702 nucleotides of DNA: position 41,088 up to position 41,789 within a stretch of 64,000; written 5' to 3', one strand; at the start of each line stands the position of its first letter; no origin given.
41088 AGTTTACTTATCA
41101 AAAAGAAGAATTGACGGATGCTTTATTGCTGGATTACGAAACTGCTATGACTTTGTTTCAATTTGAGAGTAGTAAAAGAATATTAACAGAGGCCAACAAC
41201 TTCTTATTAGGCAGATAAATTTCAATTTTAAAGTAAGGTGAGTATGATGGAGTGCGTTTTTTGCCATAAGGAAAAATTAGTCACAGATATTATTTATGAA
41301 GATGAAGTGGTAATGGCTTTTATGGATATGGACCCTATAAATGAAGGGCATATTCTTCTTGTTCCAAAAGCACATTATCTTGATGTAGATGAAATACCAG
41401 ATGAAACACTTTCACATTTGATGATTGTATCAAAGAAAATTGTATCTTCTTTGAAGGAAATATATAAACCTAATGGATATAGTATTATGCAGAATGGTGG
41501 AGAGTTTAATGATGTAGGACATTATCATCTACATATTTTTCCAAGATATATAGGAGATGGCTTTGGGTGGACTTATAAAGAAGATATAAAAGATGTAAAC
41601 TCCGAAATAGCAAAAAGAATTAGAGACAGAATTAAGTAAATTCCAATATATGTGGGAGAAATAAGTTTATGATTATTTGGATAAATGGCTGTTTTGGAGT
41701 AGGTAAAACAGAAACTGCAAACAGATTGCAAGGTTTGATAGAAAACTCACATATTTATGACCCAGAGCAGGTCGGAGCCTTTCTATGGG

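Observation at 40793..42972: A+T-richer four-gene nucleotide-enzyme cassette (Nudix, HIT, TmrB-like, nucleotidyltransferase) sits against the 3' end of tRNA-Thr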

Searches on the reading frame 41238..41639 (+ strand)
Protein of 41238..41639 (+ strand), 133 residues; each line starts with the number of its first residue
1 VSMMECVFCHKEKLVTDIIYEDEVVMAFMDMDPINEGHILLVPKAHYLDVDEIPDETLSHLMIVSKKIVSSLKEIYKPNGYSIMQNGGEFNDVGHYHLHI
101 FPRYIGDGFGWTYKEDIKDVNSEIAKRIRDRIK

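Call 4: search_protein_families(library=pfam, proteins=[window:41238-41639:+], max_evalue=0.01)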
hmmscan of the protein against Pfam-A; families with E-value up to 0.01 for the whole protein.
window:41238-41639:+ (133 aa): 2 families
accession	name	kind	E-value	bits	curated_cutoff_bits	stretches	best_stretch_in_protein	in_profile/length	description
PF01230.28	HIT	-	2.9e-21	76.3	21.5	1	16-104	6-96/98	HIT domain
PF11969.13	DcpS_C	-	1.5e-09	38.8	24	1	5-100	1-97/114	Scavenger mRNA decapping enzyme C-term binding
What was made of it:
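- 41244..41639 (+): HIT (Hint-branch) hydrolase, 131 aa, with HYHLHIF triad and N-terminal CxxC; a second HIT copy in this window. Pfam HIT 2.9e-21 (call 4).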

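Call 5: search_protein_families(library=ncbifam, proteins=[window:41238-41639:+], max_evalue=0.01)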
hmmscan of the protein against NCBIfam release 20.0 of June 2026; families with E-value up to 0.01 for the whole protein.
window:41238-41639:+ (133 aa): 3 families
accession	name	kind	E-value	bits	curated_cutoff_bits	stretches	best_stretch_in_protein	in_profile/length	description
NF045834.1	M_plasma_HinT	exception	6.8e-18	65.4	130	1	13-103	9-101/102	histidine triad protein HinT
NF052622.1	ATPAdlTfActino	equivalog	8.7e-13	48.2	290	1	18-110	54-149/176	ATP adenylyltransferase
NF007965.0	PRK10687.1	equivalog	3.3e-09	36.8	206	1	12-100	13-102/119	purine nucleoside phosphoramidase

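Call 6: search_protein_families(library=padloc, proteins=[window:41238-41639:+], max_evalue=0.01)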
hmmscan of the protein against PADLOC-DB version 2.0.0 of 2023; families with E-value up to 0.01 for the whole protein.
window:41238-41639:+ (133 aa): 1 family
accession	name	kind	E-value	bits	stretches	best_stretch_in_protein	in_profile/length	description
PDLC00441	ThsC2|ThsC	-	9.9e-11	39.7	1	5-130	13-143/148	HIT family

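Call 22: search_solved_structures(query=window:41238-41639:+, max_evalue=0.001)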
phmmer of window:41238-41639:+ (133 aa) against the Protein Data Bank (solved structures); distinct sequences matched with E-value up to 0.001: 44.
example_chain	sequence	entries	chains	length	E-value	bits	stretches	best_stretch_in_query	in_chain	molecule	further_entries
3imi_A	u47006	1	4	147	5.9e-23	84.8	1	5-124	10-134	HIT family protein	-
1y23_A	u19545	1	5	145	3.8e-22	82.2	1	5-128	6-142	Histidine triad protein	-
3o0m_A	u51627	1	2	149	1.9e-15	60.5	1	3-111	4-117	HIT family protein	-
6iq1_A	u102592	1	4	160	4e-15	59.4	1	4-119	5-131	Adenosine 5'-monophosphoramidase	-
4egu_A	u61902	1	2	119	3e-14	56.6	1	1-101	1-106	histidine triad (HIT) protein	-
3r6f_A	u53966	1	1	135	3.2e-14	56.5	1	2-115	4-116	HIT family protein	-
3oj7_A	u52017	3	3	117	1.7e-13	54.1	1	5-101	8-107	Putative histidine triad family protein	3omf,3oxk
3l7x_A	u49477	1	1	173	2.3e-13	53.7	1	2-106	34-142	Putative Hit-like protein involved in cell-cycle regulation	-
2eo4_A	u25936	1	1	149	4.3e-13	52.8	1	6-108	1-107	150aa long hypothetical histidine triad nucleotide-binding protein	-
3lb5_A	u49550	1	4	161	2.4e-11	47.2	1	17-106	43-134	Hit-like protein involved in cell-cycle regulation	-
3ksv_A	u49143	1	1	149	2.5e-11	47.1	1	5-130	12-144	Uncharacterized protein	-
6d6j_A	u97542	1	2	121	7.8e-11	45.5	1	4-101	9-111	HIT family hydrolase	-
3o1z_A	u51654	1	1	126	1.5e-10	44.6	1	12-100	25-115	Histidine triad nucleotide-binding protein 1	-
3o1c_A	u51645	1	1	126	1.6e-10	44.5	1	12-100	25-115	Histidine triad nucleotide-binding protein 1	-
3rhn_A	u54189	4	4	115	1.7e-10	44.4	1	12-100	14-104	HISTIDINE TRIAD NUCLEOTIDE-BINDING PROTEIN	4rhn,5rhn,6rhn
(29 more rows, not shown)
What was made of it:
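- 41244..41639 (+): PDB 3imi/1y23 at 6e-23 and 4e-22 (call 22).
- On HIT superfamily (Hint branch): PDB 3imi at 6e-23 (call 22).
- Closest known: Hint-branch HIT hydrolases. Same: E of about 1e-22 to the Bacillus HIT structures (call 22).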

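Call 29: find_related_loci(query=window:41238-41639:+, collection=viral_contigs, flank=8000)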
Query window:41238-41639:+ (133 aa) in viral_contigs; peptide patterns used: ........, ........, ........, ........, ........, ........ (x = any residue, [..] = any of these).
11 stretches matched a pattern, but none encodes a relative of the query by tblastn (E <= 1e-3).

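Call 31: find_homologous_proteins(query=window:41238-41639:+)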
Query window:41238-41639:+ (133 aa): 713 proteins with E <= 0.001 among 721 candidates; the best 120 are listed.
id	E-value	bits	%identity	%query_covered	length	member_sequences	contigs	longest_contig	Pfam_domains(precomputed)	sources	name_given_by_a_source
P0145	2.1e-76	272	89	98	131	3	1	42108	PF11969.14,PF01230.30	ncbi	-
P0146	5.5e-75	268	89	97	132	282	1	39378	PF11969.14,PF01230.30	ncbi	-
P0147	1.6e-74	266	85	98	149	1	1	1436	PF11969.14,PF01230.30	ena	-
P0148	2.4e-74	266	88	98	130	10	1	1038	PF11969.14,PF01230.30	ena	-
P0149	5.1e-74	265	84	97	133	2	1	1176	PF11969.14,PF01230.30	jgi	jgi:diadenosine tetraphosphate (Ap4A) HIT family hydrolase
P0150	4.5e-73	262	84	98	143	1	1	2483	PF11969.14,PF01230.30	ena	-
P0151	4.6e-73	262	85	98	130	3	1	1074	PF11969.14,PF01230.30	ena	-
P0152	7.0e-73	261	86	97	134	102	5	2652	PF11969.14,PF01230.30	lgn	-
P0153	8.8e-73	261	85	98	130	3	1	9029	PF11969.14,PF01230.30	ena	-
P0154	3.3e-72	259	87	97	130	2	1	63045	PF11969.14,PF01230.30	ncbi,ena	-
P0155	4.4e-72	258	85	97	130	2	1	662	PF11969.14,PF01230.30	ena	-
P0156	7.4e-72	258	84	97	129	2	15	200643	PF11969.14,PF01230.30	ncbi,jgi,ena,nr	ncbi:MAG: HIT family protein [Lachnospiraceae bacterium]|nr:HIT family protein [Lachnospiraceae bact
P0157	8.9e-72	257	83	97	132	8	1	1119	PF11969.14,PF01230.30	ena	-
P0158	1.1e-71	257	84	97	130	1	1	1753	PF11969.14,PF01230.30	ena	-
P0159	2.1e-71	256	83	97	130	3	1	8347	PF11969.14,PF01230.30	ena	-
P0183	4.3e-70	252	82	98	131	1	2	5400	PF11969.14,PF01230.30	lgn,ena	-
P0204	1.8e-69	250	80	98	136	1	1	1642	PF11969.14,PF01230.30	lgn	-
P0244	5.8e-68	245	80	98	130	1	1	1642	PF11969.14,PF01230.30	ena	-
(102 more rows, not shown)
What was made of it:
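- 41244..41639 (+): 713 homologues, the best 84-89% identical (call 31).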

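Call 32: find_encoding_contigs(protein=P0145, flank=8000, max_places=3)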
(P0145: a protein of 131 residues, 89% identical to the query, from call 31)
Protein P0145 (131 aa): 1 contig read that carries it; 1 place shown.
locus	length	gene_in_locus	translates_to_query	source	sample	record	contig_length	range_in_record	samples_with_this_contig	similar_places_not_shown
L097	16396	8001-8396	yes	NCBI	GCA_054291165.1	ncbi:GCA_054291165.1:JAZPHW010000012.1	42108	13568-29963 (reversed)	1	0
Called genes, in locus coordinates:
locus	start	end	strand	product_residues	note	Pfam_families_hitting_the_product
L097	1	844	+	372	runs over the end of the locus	PF02096:60KD_IMP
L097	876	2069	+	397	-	PF14804:Jag_N, PF13083:KH_KhpA-B, PF01424:R3H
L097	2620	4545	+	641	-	PF05691:Raffinose_syn, PF01055:Glyco_hydro_31_2nd (weak), PF05691:Raffinose_syn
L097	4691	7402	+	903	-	PF00395:SLH, PF22842:Pel9A-like_beta_helix, PF13229:Beta_helix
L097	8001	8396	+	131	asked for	PF11969:DcpS_C, PF01230:HIT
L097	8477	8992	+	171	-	PF13238:AAA_18 (faint), PF13671:AAA_33 (weak)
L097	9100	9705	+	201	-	PF02698:DUF218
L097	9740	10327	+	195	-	PF08668:HDOD (weak), PF01966:HD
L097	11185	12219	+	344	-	PF01212:Beta_elim_lyase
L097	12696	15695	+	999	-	PF17132:Glyco_hydro_106 (weak)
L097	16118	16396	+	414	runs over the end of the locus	PF01408:GFO_IDH_MocA, PF02894:GFO_IDH_MocA_C, PF22725:GFO_IDH_MocA_C3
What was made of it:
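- The HIT-TmrB pair recurs once (call 32).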

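Call 33: find_encoding_contigs(protein=P0156, flank=8000, max_places=6)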
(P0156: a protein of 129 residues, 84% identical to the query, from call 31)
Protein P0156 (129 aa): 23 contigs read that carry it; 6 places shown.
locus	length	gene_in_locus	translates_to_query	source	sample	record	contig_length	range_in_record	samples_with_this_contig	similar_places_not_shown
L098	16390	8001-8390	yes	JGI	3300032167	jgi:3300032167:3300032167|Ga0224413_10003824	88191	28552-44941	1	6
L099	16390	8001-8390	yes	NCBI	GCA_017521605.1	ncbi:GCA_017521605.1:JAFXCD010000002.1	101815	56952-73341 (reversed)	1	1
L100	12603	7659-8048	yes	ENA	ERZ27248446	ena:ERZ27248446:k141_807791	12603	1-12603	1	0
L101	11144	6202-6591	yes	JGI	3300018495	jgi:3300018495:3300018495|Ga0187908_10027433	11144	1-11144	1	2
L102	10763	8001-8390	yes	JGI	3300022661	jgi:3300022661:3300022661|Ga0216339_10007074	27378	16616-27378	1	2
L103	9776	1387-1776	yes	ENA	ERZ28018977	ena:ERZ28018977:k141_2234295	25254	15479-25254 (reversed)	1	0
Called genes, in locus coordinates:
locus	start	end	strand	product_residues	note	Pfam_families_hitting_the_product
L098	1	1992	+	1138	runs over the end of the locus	PF21445:ADDB_N, PF12705:PDDEXK_1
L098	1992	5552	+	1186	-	PF00580:UvrD-helicase, PF13245:AAA_19, PF13361:UvrD_C, PF13538:UvrD_C_2 (faint), PF12705:PDDEXK_1 (weak)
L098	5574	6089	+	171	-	-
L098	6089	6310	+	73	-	-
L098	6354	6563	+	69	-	-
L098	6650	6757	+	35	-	-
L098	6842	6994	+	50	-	-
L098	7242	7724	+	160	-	PF00583:Acetyltransf_1, PF13673:Acetyltransf_10, PF13508:Acetyltransf_7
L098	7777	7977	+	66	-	-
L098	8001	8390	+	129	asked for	PF11969:DcpS_C, PF01230:HIT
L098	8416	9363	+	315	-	PF01636:APH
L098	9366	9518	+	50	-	-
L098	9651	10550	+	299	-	PF01636:APH, PF01163:RIO1 (faint)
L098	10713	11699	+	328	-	PF01381:HTH_3, PF12844:HTH_19 (weak), PF13560:HTH_31 (weak)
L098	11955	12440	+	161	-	-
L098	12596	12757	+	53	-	-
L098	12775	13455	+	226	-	-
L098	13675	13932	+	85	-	-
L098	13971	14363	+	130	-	-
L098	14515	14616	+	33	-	-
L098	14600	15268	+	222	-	PF12917:YfbR-like, PF13023:HD_3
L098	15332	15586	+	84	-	-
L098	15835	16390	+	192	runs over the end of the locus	PF01636:APH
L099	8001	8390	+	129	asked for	PF11969:DcpS_C, PF01230:HIT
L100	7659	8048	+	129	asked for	PF11969:DcpS_C, PF01230:HIT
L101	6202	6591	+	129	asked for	PF11969:DcpS_C, PF01230:HIT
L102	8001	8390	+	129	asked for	PF11969:DcpS_C, PF01230:HIT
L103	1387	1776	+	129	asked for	PF11969:DcpS_C, PF01230:HIT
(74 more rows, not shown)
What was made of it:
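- Similar islets exist in independent assemblies (calls 32, 33).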

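Call 34: find_encoding_contigs(protein=P0146, flank=8000, max_places=3)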
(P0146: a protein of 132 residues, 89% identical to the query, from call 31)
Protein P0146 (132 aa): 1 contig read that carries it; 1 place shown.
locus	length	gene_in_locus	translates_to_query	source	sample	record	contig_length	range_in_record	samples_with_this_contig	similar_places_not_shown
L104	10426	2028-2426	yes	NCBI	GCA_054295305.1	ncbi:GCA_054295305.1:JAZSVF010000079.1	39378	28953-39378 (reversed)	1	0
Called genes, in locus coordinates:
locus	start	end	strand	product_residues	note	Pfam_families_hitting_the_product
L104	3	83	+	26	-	?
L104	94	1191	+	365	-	PF00561:Abhydrolase_1, PF00326:Peptidase_S9, PF12146:Hydrolase_4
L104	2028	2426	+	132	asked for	PF11969:DcpS_C, PF01230:HIT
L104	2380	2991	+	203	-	-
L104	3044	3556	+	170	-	-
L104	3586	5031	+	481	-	PF04072:LCM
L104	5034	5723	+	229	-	PF14014:DUF4230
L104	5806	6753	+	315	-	PF03747:ADP_ribosyl_GH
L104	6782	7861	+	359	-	PF01661:Macro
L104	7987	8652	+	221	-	-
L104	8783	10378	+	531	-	-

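Call 54: search_protein_families(library=pfam, proteins=[L097:9100-9705:+, L097:9740-10327:+, L104:2380-2991:+, L104:3044-3556:+], max_evalue=0.001)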
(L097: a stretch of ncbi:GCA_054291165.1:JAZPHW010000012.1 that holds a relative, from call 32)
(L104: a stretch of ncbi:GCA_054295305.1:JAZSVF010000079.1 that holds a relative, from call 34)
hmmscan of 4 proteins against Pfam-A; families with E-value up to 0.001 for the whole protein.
L097:9100-9705:+ (201 aa): 1 family
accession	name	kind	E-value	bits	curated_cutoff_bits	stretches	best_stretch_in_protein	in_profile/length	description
PF02698.23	DUF218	-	1.8e-17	64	27.6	1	22-169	1-119/133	DUF218 domain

L097:9740-10327:+ (195 aa): 2 families
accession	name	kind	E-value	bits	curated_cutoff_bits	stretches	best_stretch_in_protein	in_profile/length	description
PF01966.28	HD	-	1.9e-09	38.2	22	1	25-139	3-114/116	HD domain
PF08668.18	HDOD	-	3.1e-07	30.5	22.9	1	25-61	97-133/196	HDOD domain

L104:2380-2991:+ (203 aa): 2 families
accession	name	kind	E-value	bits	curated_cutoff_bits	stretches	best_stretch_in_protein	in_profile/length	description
PF00583.31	Acetyltransf_1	-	3.1e-05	24.7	20.7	1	69-157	32-116/116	Acetyltransferase (GNAT) family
PF13508.13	Acetyltransf_7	-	0.00029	21.6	27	1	72-158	5-83/84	Acetyltransferase (GNAT) domain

L104:3044-3556:+ (170 aa): 0 families

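Call 79: search_protein_families(library=phrogs, proteins=[window:41244-41639:+], max_evalue=0.001)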
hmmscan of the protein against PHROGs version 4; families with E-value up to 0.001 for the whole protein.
window:41244-41639:+ (131 aa): 2 families
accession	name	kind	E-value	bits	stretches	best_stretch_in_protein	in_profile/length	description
phrog_19494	-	unknown function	1.6e-12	48.6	1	11-104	12-107/120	-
phrog_3962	-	unknown function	3e-11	44.2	1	2-116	3-121/145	-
